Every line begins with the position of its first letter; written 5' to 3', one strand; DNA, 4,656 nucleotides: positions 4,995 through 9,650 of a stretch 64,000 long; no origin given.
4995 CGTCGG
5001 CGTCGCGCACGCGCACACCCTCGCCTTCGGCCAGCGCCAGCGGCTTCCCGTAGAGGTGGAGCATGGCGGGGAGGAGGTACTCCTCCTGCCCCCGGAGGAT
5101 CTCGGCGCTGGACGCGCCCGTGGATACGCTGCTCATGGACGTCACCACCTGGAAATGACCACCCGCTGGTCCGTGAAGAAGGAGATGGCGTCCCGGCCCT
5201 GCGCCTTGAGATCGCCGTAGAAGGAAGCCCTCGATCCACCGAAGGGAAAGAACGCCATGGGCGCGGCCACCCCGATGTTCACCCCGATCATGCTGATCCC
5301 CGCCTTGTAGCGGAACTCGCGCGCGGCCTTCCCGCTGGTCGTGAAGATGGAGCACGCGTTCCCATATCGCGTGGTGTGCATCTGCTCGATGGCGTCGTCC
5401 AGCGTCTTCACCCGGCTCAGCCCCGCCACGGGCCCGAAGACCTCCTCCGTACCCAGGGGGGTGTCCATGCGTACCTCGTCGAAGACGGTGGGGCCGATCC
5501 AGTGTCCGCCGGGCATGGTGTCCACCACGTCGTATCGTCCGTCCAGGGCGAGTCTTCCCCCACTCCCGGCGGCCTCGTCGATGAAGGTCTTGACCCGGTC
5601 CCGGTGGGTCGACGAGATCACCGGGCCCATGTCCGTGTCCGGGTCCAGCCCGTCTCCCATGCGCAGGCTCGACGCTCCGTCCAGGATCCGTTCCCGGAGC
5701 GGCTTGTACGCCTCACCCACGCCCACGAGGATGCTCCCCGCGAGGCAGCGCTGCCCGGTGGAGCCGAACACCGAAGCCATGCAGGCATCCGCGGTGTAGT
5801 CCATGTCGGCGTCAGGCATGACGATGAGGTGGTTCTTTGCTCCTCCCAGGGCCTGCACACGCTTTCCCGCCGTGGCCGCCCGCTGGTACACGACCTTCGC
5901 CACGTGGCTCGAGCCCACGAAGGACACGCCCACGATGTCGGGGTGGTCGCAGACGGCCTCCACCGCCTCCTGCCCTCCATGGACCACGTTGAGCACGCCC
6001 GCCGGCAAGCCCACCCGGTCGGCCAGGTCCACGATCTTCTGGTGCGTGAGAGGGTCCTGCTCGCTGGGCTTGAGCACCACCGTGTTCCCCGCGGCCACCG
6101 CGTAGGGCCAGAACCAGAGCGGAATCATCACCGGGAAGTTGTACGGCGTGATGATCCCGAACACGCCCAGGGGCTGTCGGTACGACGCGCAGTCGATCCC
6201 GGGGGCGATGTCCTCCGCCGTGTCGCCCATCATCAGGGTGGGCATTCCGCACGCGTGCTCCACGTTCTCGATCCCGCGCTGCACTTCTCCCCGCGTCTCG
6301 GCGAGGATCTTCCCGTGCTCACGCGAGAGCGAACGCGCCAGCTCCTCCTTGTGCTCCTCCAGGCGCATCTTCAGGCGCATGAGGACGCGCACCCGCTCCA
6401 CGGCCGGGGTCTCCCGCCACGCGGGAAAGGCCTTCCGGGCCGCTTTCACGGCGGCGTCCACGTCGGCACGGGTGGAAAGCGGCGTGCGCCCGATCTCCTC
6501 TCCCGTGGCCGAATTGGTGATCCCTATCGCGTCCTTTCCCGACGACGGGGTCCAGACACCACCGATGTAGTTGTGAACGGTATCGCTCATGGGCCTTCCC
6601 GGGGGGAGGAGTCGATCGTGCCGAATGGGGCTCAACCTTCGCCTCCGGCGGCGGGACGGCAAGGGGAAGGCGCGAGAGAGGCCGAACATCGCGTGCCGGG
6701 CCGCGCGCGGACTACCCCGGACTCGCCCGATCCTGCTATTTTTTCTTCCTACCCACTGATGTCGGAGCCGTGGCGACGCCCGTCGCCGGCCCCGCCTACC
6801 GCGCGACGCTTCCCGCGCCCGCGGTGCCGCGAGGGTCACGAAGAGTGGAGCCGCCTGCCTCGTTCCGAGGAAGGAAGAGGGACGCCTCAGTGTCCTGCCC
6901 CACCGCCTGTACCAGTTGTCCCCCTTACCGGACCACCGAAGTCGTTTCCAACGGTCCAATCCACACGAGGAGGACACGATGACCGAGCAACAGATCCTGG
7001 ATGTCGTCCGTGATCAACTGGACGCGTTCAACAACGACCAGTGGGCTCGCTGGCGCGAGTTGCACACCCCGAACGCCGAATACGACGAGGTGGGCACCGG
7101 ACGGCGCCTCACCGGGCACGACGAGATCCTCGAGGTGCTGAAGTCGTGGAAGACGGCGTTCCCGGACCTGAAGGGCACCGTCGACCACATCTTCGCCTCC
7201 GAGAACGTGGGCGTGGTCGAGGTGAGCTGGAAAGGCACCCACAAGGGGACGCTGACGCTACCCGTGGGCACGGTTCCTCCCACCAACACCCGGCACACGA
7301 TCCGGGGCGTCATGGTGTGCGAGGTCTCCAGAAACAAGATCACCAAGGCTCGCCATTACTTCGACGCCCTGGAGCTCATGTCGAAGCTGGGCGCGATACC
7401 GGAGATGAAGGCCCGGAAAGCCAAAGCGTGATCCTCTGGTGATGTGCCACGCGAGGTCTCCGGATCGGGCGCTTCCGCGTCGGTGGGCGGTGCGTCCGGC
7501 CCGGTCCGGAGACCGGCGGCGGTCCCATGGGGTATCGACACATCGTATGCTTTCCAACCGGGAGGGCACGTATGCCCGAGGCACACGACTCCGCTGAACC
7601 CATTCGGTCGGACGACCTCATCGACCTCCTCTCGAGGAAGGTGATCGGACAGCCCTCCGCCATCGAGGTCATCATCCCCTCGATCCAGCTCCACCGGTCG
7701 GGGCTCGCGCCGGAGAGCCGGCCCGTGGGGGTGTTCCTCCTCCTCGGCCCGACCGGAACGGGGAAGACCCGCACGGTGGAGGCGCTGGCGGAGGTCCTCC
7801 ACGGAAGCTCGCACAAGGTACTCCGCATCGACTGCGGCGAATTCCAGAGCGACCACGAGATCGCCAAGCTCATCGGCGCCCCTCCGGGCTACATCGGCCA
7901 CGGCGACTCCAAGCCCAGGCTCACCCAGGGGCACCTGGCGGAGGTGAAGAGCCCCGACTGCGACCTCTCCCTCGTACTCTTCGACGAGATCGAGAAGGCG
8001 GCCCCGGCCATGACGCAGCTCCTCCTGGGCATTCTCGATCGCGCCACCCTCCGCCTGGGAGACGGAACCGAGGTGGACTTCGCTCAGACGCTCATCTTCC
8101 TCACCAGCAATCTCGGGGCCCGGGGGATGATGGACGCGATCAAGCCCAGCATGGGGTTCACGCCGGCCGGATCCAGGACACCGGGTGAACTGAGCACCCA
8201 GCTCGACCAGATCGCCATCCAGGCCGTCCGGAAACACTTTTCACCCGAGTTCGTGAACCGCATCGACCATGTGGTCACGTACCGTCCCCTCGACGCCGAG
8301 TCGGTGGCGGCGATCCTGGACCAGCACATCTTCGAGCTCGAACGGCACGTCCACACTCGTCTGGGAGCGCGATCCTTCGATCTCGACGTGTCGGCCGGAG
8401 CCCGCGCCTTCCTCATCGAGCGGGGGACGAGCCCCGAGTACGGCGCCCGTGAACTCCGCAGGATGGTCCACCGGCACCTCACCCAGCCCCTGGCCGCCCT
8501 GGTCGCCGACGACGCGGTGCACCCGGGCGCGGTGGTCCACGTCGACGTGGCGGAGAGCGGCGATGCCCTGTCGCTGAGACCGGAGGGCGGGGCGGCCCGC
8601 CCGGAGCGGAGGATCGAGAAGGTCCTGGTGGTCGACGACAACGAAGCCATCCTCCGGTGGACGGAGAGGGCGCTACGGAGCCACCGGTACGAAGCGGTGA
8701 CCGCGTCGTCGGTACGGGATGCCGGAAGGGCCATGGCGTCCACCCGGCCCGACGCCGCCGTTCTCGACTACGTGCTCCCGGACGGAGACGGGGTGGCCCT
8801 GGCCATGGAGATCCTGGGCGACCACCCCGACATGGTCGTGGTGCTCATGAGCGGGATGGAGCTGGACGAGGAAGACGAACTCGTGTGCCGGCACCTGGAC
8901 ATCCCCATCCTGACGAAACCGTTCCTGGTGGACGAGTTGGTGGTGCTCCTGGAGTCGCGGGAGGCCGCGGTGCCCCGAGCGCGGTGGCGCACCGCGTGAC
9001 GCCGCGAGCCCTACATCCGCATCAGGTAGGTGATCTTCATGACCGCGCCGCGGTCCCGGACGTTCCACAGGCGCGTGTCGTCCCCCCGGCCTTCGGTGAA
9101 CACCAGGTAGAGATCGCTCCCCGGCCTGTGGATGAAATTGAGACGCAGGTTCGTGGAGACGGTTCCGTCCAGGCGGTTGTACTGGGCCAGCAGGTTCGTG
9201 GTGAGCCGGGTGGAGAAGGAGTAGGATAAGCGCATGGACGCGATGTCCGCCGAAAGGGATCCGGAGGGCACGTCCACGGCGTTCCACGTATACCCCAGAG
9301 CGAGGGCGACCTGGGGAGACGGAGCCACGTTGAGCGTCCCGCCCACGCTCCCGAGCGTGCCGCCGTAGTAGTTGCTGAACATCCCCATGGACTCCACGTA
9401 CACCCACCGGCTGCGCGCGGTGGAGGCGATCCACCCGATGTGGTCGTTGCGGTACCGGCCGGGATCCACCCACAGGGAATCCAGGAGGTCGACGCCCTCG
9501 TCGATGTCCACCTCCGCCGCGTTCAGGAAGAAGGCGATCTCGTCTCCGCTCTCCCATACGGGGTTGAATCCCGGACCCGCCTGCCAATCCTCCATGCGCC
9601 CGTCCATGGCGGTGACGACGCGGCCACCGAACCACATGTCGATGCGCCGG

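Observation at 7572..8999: Stand-alone ClpB-D2-type AAA+ ATPase fused to a C-terminal receiver domain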

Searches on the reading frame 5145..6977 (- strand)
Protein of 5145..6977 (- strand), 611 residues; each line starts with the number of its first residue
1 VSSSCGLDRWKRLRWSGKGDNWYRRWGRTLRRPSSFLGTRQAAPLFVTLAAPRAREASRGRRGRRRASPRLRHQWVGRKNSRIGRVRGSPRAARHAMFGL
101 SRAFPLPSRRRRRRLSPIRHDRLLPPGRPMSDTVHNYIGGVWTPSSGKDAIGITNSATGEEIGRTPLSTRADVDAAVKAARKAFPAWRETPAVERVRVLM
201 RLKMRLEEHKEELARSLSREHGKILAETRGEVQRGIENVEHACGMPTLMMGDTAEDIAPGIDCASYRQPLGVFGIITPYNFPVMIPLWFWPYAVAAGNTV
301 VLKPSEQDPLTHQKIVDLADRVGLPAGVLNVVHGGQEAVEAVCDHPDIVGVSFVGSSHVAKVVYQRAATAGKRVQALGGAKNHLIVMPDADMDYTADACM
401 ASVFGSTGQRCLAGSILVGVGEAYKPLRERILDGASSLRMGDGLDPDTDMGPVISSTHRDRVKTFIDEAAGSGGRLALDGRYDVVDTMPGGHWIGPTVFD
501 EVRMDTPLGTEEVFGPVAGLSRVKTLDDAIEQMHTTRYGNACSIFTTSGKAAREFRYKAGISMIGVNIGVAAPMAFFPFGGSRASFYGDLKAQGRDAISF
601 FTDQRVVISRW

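Call 9: search_protein_families(library=pfam, proteins=[window:5145-6977:-], max_evalue=0.0001)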
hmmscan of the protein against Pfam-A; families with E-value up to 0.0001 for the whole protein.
window:5145-6977:- (611 aa): 1 family
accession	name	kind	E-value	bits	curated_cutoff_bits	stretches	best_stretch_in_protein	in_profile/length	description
PF00171.27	Aldedh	-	3.2e-134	448.4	23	1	142-607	1-461/461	Aldehyde dehydrogenase family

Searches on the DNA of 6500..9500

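Call 58: search_rna_families(source=window, start=6500, end=9500, threshold=gathering)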
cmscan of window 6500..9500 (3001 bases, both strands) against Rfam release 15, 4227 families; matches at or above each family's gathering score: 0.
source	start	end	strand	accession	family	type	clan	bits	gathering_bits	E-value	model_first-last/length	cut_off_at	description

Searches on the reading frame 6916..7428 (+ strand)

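Call 9: search_protein_families(library=pfam, proteins=[window:6916-7428:+], max_evalue=0.0001)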
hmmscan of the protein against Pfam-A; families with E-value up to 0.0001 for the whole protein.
window:6916-7428:+ (171 aa): 4 families
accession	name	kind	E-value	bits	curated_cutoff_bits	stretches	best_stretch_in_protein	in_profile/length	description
PF07366.18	SnoaL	-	4.2e-21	75.5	28.4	1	31-156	4-124/126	SnoaL-like polyketide cyclase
PF12680.13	SnoaL_2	-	1.9e-16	61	27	1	31-144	1-101/102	SnoaL-like domain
PF13577.12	SnoaL_4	-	5e-06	27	24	1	24-115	6-93/126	SnoaL-like domain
PF14534.12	DUF4440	-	3.3e-05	24.7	25.2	1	27-111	1-83/107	Domain of unknown function (DUF4440)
